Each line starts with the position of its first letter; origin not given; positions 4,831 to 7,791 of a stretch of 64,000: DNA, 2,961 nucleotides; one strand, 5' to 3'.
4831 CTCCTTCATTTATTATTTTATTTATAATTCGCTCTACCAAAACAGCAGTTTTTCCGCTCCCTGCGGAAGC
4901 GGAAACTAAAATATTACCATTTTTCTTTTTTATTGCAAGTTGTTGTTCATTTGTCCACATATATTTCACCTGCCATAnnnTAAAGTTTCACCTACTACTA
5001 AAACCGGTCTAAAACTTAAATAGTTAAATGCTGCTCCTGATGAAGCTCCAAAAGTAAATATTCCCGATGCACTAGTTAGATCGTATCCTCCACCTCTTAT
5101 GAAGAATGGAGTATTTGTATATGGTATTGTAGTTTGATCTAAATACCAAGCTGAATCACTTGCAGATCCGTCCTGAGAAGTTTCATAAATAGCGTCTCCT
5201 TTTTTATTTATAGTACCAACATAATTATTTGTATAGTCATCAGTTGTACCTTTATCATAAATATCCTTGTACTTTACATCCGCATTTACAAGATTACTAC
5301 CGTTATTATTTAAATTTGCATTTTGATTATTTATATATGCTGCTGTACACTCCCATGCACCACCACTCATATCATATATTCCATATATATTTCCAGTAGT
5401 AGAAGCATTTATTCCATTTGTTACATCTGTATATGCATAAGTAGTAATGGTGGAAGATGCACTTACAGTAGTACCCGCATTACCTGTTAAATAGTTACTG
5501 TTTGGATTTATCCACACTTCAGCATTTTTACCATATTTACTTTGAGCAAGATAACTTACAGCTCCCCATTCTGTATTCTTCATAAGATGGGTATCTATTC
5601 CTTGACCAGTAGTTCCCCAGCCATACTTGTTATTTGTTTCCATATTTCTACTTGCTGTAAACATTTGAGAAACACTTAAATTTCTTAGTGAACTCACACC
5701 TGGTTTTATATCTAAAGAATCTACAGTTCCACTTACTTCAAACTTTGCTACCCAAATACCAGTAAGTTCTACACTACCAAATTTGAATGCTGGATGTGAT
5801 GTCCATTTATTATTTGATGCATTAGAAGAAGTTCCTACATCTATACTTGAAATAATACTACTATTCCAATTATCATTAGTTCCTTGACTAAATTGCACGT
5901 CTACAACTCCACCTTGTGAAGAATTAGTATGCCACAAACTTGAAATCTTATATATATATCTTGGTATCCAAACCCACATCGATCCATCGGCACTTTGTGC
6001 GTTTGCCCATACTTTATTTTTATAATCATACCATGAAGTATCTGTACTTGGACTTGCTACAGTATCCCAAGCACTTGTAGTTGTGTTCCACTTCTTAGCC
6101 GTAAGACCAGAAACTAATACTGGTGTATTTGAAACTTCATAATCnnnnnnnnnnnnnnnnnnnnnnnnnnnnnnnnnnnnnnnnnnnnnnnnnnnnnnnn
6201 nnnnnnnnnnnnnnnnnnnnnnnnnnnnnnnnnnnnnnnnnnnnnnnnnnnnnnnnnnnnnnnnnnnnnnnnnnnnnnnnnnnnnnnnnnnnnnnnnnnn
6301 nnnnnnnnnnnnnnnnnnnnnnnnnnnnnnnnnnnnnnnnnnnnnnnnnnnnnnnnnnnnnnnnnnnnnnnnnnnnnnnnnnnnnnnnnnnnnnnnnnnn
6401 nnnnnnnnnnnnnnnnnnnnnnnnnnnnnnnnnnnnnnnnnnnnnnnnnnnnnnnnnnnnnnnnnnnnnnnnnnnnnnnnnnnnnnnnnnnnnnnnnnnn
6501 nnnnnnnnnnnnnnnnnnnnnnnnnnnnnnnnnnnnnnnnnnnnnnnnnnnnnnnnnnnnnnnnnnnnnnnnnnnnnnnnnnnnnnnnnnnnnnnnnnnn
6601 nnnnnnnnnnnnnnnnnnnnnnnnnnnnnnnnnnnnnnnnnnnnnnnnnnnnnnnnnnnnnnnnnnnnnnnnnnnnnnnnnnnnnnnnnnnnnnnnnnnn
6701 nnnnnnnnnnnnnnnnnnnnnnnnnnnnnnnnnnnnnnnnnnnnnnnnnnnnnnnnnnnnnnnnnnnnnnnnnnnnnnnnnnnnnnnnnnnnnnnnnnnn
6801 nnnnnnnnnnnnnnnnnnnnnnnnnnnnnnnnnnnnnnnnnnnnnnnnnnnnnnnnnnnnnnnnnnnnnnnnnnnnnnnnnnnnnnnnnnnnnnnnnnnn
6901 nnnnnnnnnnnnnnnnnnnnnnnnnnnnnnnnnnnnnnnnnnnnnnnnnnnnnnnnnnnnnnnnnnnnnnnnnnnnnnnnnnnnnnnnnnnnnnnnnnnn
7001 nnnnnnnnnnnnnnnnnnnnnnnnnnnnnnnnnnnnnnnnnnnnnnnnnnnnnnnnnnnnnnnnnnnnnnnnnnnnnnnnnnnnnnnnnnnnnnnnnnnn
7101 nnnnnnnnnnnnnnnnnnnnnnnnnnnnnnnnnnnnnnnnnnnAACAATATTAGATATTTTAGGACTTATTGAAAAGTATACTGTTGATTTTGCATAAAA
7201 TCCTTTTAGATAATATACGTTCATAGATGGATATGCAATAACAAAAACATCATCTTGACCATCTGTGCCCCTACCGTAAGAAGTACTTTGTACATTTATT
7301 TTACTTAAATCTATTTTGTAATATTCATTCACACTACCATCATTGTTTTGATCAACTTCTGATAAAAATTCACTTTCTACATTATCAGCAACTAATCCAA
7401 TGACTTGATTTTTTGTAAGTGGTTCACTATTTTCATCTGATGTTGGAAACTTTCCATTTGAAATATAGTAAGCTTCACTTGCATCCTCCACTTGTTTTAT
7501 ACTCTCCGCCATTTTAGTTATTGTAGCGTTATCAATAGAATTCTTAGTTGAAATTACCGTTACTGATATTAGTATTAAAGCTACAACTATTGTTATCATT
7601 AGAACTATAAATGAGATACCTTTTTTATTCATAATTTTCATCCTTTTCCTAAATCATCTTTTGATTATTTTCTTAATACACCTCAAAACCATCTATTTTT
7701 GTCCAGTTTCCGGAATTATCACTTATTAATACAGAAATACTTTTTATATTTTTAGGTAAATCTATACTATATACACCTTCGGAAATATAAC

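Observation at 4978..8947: Tandem paralogous pilin-like proteins (424 aa and 887 aa), one with an FGE-like domain, packed head-to-tail against addA and pgeF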

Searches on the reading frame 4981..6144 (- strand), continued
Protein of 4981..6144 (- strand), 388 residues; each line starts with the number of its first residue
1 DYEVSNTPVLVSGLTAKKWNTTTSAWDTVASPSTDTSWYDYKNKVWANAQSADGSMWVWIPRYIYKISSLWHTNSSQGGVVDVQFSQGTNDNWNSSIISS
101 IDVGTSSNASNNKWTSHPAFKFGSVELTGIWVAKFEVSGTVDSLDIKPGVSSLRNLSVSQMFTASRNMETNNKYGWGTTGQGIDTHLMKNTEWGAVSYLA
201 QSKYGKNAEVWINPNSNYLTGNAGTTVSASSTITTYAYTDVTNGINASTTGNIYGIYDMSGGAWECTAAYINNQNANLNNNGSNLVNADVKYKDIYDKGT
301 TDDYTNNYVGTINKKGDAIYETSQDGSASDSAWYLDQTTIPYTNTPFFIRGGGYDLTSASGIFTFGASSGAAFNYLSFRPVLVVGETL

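Call 84: find_related_loci(query=A1, collection=viral_contigs, flank=6000)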
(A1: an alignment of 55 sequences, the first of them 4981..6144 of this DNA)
Query A1 (388 aa) in viral_contigs; peptide patterns used: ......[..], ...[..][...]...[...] (x = any residue, [..] = any of these).
22 stretches matched a pattern; 7 encode a relative of the query (tblastn E <= 1e-3); 7 distinct loci.
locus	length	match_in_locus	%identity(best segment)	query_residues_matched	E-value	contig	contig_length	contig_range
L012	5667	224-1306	34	4-383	8e-50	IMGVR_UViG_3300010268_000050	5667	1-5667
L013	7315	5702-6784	35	4-383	1e-48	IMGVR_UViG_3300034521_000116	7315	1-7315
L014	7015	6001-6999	34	4-354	5e-48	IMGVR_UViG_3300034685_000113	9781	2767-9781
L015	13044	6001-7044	34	4-384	2e-52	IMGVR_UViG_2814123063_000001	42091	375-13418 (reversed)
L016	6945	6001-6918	35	4-331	2e-44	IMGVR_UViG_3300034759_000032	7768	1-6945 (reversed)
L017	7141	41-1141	32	5-365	9e-38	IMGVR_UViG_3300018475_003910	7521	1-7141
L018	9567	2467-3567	32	5-365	1e-37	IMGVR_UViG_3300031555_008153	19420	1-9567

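Call 88: search_protein_families(library=pfam, proteins=[L015:4244-4627:+, L015:4611-5636:+, L015:5968-8229:+], max_evalue=0.01)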
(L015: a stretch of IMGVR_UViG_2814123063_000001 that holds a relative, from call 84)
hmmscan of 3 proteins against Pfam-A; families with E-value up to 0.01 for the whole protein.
L015:4244-4627:+ (127 aa): 2 families
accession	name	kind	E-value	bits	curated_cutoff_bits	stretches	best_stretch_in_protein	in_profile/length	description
PF22296.2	bAvd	-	1.7e-26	93.2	40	1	12-120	1-106/107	bAvd-like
PF05635.17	23S_rRNA_IVP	-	6.5e-07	30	33.8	1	10-115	1-105/106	23S rRNA-intervening sequence protein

L015:4611-5636:+ (341 aa): 2 families
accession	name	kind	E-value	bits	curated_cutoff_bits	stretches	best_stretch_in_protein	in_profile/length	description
PF00078.32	RVT_1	-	7.5e-20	72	29.6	1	72-272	8-205/205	Reverse transcriptase (RNA-dependent DNA polymerase)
PF23289.1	Spectrin_5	-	0.0033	17.9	27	0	228-258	7-37/80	Guanine nucleotide exchange factor DBS-like, spectrin-like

L015:5968-8229:+ (753 aa): 2 families
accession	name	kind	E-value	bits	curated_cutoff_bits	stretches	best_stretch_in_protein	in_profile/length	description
PF17963.7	Big_9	-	1.2e-09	39.4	23.6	1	361-456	1-88/89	Bacterial Ig domain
PF13004.13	BACON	-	0.0082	16.5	25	0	432-453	14-40/61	Putative binding domain, N-terminal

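Call 92: find_related_loci(query=A1, collection=metagenome_contigs, flank=7000)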
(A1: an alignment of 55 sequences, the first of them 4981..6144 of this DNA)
Query A1 (388 aa) in metagenome_contigs; peptide patterns used: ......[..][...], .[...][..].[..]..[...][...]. (x = any residue, [..] = any of these).
600 stretches matched a pattern (row limit reached: there are more); 572 encode a relative of the query (tblastn E <= 1e-3); the best 80 are kept; 80 distinct loci.
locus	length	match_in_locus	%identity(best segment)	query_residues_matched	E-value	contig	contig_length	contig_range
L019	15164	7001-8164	59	1-388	4e-145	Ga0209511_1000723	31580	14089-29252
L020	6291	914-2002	54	4-388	1e-126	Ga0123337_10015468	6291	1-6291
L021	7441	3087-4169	54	6-388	2e-123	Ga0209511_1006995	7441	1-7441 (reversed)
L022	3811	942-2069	54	6-388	4e-125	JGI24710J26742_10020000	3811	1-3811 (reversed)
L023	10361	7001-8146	54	4-384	1e-118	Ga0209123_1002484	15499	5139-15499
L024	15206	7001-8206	52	3-388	2e-117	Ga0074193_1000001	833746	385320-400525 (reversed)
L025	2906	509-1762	47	1-388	2e-121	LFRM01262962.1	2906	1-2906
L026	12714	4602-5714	51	1-388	7e-116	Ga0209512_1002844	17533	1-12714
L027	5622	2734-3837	52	6-384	1e-115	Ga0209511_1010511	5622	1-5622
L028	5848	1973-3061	52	1-384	9e-111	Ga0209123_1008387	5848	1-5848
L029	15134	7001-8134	50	3-388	3e-108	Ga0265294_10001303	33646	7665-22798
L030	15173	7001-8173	49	6-388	6e-108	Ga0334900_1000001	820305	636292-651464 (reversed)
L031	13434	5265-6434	50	6-385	8e-107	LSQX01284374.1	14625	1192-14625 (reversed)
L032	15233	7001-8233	46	6-388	3e-100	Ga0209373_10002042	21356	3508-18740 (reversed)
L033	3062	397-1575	46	6-384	4e-100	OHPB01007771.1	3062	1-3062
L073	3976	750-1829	39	6-384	4e-63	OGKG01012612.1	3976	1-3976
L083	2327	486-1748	37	4-383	1e-61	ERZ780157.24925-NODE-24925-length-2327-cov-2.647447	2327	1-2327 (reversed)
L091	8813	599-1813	39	19-383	3e-59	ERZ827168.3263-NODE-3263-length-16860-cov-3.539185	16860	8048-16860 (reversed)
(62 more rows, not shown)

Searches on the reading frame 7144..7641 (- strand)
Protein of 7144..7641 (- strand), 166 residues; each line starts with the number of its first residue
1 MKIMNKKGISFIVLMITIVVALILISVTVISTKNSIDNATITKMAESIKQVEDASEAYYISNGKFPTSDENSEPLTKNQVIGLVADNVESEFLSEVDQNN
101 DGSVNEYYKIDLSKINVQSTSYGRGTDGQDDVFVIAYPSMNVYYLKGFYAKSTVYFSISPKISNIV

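Call 31: search_solved_structures(query=A2, max_evalue=10, show_alignments=3)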
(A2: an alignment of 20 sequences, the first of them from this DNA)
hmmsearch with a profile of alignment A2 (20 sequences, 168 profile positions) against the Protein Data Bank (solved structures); distinct sequences matched with E-value up to 10: 20.
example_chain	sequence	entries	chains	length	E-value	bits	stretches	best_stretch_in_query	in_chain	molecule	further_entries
9egp_A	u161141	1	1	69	1.6e-06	31.4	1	1-68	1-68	Geopilin domain 1 protein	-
7tgg_A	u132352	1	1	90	0.00034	23.9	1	1-68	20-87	Geopilin domain 1 protein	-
8pfb_G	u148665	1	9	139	0.00073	22.8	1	12-101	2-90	Type IV pilin PilE1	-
8uhf_A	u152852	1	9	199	0.018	18.2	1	15-86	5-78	Toxin co-regulated pilin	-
4ogm_A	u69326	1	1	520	0.083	16.1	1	25-71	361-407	Maltose ABC transporter periplasmic protein, pilin protein chimera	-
4pe2_A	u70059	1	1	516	0.086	16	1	33-71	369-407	Maltose ABC transporter periplasmic protein,Prepilin-type N-terminal cleavage/methylation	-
8qqj_J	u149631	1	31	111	0.088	16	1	12-72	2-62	Type IV narrow pilus major component PilA5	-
6xxe_A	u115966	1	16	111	0.091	15.9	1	12-72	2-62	Uncharacterized protein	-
4tsm_A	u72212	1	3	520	0.1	15.8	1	25-71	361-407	maltose-binding protein, pilin chimera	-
2n28_A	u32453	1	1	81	0.16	15.2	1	11-50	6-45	Protein Vpu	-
2m7g_A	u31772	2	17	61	0.26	14.5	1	12-68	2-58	Geopilin domain 1 protein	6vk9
5wda_A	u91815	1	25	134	0.53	13.5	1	13-72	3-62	General secretion pathway protein G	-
5c8j_I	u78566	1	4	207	0.55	13.4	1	13-74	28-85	Protein MJ0480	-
3oa7_A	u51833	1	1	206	0.61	13.3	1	35-110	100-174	Head morphogenesis protein, Chaotic nuclear migration protein 67 fusion protein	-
5kua_A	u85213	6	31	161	0.74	13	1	12-79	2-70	pilin | Neisseria meningitidis PilE variant SB-GATDH | Neisseria meningitidis PilE, SB-DATDH variant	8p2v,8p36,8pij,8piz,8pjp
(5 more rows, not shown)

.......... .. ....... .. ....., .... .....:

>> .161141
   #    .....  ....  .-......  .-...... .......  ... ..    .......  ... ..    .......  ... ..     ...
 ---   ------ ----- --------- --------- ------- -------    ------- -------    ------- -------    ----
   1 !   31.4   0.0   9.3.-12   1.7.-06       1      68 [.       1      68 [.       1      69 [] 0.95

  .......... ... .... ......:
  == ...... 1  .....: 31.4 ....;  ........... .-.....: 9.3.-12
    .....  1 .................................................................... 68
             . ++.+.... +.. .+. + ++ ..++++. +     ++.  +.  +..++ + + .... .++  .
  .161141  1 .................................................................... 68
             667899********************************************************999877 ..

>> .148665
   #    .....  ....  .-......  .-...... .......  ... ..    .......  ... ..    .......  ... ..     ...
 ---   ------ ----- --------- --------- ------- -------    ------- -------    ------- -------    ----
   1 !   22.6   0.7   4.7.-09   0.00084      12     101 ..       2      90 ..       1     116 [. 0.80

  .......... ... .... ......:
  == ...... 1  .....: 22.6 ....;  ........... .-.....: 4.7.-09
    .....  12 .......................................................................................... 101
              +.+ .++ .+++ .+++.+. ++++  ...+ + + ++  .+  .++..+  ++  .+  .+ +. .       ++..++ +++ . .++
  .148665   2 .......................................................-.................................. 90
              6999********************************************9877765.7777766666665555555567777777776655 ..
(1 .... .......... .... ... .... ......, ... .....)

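Call 57: search_protein_families(library=ncbifam, alignment_id=A4, max_evalue=0.01)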
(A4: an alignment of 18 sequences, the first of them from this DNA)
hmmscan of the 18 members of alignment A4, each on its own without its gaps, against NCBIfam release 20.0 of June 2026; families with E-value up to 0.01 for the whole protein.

A. member 1, seq(166 aa): 2 families
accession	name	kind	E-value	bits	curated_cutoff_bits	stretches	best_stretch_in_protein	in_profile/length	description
TIGR01710.1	typeII_sec_gspG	equivalog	1.8e-08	34.5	88.85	1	7-130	1-121/134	type II secretion system major pseudopilin GspG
NF007862.0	PRK10574.1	equivalog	0.00018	21.6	138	1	4-79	2-77/145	prepilin peptidase-dependent pilin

B. families by the number of members that match (of 18 scanned): 6 families
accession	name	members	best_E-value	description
TIGR01710.1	typeII_sec_gspG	10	1.8e-08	type II secretion system major pseudopilin GspG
NF007862.0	PRK10574.1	4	0.00018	prepilin peptidase-dependent pilin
NF038347.1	FtsX_Gpos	1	0.00014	permease-like cell division protein FtsX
NF041775.1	typeIV_PilA_Myxo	1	0.0031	type IV pilin protein PilA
NF040999.1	pilin_ComGC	1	0.0076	competence type IV pilus major pilin ComGC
TIGR02596.1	TIGR02596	1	0.0097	Verru_Chthon cassette protein D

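Call 58: search_protein_families(library=pfam, alignment_id=A4, max_evalue=0.01)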
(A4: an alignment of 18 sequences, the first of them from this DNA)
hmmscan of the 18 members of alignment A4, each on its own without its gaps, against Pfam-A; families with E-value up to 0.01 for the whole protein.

A. member 1, seq(166 aa): 1 family
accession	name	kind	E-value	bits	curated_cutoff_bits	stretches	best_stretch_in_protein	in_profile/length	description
PF08334.16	T2SSG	-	0.00036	21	21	1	35-129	5-95/108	Type II secretion system (T2SS), protein G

B. families by the number of members that match (of 18 scanned): 6 families
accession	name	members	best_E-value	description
PF08334.16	T2SSG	1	0.00036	Type II secretion system (T2SS), protein G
PF16964.10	TadF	1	0.00064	Putative tight adherence pilin protein F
PF22720.1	SNaCT14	1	0.00064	Short NACHT-associated C-Terminal domain, family 14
PF07963.17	N_methyl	1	0.0062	Prokaryotic N-terminal methylation motif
PF16076.10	Acyltransf_C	1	0.0073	Acyltransferase C-terminus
PF10104.14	Brr6_like_C_C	1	0.0087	Di-sulfide bridge nucleocytoplasmic transport domain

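Call 59: search_protein_representatives(alignment_id=A4)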
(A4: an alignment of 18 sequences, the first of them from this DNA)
Query: 18 sequences, 169 profile positions. Proteins with E-value up to 0.001 (for the whole library): 6045; up to 1e-10: 905; up to 1e-30: 144. The best 150 are listed.
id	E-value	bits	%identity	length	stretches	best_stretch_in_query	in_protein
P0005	1.2e-60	220.6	-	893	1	2-169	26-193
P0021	2.4e-60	219.6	-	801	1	1-168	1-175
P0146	9.1e-57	207.9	-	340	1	1-168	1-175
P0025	1.3e-56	207.4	-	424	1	6-166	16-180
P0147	6.5e-56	205.2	-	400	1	4-168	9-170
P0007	6.7e-56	205.1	-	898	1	1-169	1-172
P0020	3.1e-55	203.0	-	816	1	2-168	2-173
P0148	1.1e-54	201.1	-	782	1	4-168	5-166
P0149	1.3e-54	201.0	-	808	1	3-168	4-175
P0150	1.4e-53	197.6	-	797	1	5-168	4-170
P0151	2.3e-53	196.9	-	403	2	8-168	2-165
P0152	3.3e-53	196.4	-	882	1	6-168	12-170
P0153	3.7e-53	196.2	-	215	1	5-168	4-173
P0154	4.7e-53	195.8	-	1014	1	5-169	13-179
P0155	7.2e-52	192.0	-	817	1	6-168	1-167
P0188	5.5e-45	169.6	-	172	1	7-167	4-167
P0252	1.6e-33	132.3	-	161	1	8-162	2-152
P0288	4.9e-30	121.0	-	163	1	6-167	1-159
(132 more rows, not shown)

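Call 77: find_encoding_contigs(protein=P0188, flank=10000, max_places=2)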
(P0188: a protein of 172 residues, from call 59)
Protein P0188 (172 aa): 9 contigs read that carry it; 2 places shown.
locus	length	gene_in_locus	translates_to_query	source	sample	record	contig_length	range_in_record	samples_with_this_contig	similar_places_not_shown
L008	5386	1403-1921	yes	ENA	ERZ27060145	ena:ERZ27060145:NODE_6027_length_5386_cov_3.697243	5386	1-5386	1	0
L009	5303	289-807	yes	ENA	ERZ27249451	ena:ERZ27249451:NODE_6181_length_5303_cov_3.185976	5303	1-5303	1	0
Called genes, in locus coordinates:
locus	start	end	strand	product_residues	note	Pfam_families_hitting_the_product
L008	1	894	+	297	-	?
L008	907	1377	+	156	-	PF01327:Pep_deformylase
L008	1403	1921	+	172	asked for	-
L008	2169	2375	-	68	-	PF07751:Abi_2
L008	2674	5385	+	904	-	?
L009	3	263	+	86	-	?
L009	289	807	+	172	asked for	-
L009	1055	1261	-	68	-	PF07751:Abi_2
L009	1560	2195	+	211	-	-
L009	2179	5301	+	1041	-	?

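Call 78: find_encoding_contigs(protein=P0252, flank=10000, max_places=2)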
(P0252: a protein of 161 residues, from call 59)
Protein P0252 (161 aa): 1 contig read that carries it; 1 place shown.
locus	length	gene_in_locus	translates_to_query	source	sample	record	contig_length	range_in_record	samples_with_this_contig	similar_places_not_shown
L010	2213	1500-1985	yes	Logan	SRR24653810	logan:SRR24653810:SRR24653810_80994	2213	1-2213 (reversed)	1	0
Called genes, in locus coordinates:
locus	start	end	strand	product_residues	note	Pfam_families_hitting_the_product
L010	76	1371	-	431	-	PF00768:Peptidase_S11, PF13354:Beta-lactamase2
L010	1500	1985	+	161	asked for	-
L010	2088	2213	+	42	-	?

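Call 79: find_encoding_contigs(protein=P0288, flank=10000, max_places=2)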
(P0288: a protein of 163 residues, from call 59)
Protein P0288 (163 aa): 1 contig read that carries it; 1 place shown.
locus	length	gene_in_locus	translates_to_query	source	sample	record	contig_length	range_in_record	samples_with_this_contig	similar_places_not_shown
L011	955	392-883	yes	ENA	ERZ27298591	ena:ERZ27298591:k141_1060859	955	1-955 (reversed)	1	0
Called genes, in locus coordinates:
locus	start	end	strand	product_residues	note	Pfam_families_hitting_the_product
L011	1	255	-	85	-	?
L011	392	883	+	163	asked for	-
